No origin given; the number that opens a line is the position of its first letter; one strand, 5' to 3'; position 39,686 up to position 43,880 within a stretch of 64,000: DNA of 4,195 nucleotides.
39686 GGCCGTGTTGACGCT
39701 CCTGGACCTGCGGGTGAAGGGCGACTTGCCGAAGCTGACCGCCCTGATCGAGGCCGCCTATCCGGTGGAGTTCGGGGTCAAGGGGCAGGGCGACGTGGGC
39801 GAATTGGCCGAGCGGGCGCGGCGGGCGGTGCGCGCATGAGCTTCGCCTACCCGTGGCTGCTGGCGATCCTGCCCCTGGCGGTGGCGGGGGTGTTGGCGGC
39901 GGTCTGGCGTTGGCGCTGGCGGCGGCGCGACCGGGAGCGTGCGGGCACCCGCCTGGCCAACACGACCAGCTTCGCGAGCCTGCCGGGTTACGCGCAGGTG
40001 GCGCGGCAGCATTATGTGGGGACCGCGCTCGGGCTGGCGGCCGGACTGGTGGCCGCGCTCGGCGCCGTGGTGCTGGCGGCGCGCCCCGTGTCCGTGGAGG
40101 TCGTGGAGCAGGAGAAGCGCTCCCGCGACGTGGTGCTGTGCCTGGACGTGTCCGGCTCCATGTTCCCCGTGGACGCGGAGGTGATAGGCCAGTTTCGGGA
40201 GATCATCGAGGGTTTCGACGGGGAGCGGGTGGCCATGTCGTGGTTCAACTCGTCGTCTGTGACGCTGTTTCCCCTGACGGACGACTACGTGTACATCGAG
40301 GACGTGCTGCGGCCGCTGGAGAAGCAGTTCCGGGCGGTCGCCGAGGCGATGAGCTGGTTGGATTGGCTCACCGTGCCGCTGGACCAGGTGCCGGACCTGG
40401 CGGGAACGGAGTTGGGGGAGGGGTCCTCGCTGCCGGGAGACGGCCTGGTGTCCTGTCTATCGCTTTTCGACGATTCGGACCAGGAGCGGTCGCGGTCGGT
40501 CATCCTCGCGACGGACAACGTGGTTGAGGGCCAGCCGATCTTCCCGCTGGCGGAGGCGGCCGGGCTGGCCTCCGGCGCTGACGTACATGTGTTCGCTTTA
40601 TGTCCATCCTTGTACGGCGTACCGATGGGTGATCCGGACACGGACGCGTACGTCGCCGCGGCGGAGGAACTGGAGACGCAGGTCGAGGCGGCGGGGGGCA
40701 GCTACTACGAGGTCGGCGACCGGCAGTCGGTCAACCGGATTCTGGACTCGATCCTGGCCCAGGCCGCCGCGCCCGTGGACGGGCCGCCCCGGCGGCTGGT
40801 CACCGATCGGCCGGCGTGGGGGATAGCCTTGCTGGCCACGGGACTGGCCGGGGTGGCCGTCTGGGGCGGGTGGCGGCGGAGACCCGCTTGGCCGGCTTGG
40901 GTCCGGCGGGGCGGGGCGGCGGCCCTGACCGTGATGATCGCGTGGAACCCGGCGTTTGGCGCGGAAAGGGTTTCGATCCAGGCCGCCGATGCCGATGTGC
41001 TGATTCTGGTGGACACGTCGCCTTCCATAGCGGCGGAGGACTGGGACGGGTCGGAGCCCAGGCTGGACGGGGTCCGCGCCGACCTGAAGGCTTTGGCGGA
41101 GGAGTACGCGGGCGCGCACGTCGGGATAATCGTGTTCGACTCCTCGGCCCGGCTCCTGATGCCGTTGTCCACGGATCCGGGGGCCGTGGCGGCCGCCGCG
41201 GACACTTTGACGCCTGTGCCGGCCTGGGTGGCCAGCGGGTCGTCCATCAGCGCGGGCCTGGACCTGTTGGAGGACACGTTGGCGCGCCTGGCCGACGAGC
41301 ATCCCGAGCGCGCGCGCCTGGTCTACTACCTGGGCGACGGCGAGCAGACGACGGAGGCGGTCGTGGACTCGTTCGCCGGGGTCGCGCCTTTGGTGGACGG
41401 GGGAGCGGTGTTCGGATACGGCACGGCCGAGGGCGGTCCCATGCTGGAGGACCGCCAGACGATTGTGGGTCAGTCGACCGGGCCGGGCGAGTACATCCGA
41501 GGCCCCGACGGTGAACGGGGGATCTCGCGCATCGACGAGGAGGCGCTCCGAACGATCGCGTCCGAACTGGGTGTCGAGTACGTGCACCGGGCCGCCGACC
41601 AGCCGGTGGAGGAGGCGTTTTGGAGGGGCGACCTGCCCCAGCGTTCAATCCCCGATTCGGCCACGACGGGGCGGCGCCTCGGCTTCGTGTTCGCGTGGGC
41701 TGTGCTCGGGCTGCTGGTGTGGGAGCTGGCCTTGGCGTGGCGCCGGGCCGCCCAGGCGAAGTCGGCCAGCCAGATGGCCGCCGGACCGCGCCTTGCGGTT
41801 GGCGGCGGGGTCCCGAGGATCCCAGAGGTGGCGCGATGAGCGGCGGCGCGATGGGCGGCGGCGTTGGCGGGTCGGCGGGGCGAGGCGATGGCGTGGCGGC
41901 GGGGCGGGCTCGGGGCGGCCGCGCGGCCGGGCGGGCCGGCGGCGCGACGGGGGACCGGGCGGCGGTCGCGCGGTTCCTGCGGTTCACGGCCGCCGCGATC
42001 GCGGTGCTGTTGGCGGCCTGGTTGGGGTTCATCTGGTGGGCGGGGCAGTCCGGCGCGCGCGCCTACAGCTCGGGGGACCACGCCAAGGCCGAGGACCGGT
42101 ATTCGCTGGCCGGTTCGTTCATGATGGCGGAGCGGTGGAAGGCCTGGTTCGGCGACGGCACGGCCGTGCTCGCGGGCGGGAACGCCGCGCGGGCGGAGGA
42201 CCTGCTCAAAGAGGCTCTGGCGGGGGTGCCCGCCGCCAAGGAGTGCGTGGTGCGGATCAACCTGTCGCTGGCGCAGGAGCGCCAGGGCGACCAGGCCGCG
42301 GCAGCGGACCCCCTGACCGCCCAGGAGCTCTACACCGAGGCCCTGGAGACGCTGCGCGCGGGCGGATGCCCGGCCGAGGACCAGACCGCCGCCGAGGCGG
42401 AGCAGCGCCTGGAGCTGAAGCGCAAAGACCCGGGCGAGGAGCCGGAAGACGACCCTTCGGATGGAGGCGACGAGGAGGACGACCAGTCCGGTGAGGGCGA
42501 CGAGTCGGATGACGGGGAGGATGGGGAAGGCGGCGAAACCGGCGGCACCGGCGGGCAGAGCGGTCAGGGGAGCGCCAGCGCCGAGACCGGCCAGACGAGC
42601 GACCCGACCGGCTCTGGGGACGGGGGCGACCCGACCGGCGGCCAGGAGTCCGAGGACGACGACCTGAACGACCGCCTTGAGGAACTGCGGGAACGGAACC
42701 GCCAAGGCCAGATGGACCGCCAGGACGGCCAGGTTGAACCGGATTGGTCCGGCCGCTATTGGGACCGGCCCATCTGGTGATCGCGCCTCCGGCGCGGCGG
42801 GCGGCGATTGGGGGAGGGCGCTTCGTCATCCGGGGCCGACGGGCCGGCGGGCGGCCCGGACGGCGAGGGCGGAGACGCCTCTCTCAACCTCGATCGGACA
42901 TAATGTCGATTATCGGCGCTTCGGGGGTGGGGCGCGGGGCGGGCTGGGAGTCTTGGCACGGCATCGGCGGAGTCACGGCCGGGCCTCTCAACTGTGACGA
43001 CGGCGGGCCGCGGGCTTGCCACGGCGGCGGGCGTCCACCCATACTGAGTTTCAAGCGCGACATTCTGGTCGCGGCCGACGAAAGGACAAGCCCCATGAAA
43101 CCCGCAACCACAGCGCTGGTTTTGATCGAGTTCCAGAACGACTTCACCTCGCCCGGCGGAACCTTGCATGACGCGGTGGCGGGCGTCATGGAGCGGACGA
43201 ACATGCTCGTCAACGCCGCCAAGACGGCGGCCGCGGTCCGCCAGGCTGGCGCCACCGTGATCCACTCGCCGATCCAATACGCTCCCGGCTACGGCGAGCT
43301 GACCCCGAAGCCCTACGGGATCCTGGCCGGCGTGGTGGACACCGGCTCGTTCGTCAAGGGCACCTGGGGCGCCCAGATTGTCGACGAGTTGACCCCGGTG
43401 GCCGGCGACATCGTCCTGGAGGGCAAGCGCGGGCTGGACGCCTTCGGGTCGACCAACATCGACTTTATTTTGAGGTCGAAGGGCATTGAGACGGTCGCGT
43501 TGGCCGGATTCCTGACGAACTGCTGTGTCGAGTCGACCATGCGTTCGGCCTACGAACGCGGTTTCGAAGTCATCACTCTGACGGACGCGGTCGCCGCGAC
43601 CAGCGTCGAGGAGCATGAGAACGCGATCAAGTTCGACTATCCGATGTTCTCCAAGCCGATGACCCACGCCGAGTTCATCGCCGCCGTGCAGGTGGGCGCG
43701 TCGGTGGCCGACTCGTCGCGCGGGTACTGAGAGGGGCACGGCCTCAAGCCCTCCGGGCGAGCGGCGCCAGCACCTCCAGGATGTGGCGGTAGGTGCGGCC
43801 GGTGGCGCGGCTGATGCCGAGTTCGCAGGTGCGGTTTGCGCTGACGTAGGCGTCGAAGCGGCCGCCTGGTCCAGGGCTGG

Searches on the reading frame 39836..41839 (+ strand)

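Call 39: search_protein_families(library=pfam, proteins=[window:39836-41839:+], max_evalue=0.0001)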
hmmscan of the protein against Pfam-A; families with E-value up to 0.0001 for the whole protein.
window:39836-41839:+ (667 aa): 2 families
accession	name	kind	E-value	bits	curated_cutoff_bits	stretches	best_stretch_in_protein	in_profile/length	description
PF13519.12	VWA_2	-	1.8e-17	64.4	27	1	388-502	1-106/107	von Willebrand factor type A domain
PF00092.34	VWA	-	1.5e-08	35.5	23.8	0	387-506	1-117/174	von Willebrand factor type A domain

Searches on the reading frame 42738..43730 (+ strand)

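Call 39: search_protein_families(library=pfam, proteins=[window:42738-43730:+], max_evalue=0.0001)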
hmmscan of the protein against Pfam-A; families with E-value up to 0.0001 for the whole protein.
window:42738-43730:+ (330 aa): 1 family
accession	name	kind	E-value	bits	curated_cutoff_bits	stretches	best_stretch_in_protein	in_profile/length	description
PF00857.26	Isochorismatase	-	1.2e-45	156.2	27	1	125-312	1-175/175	Isochorismatase domain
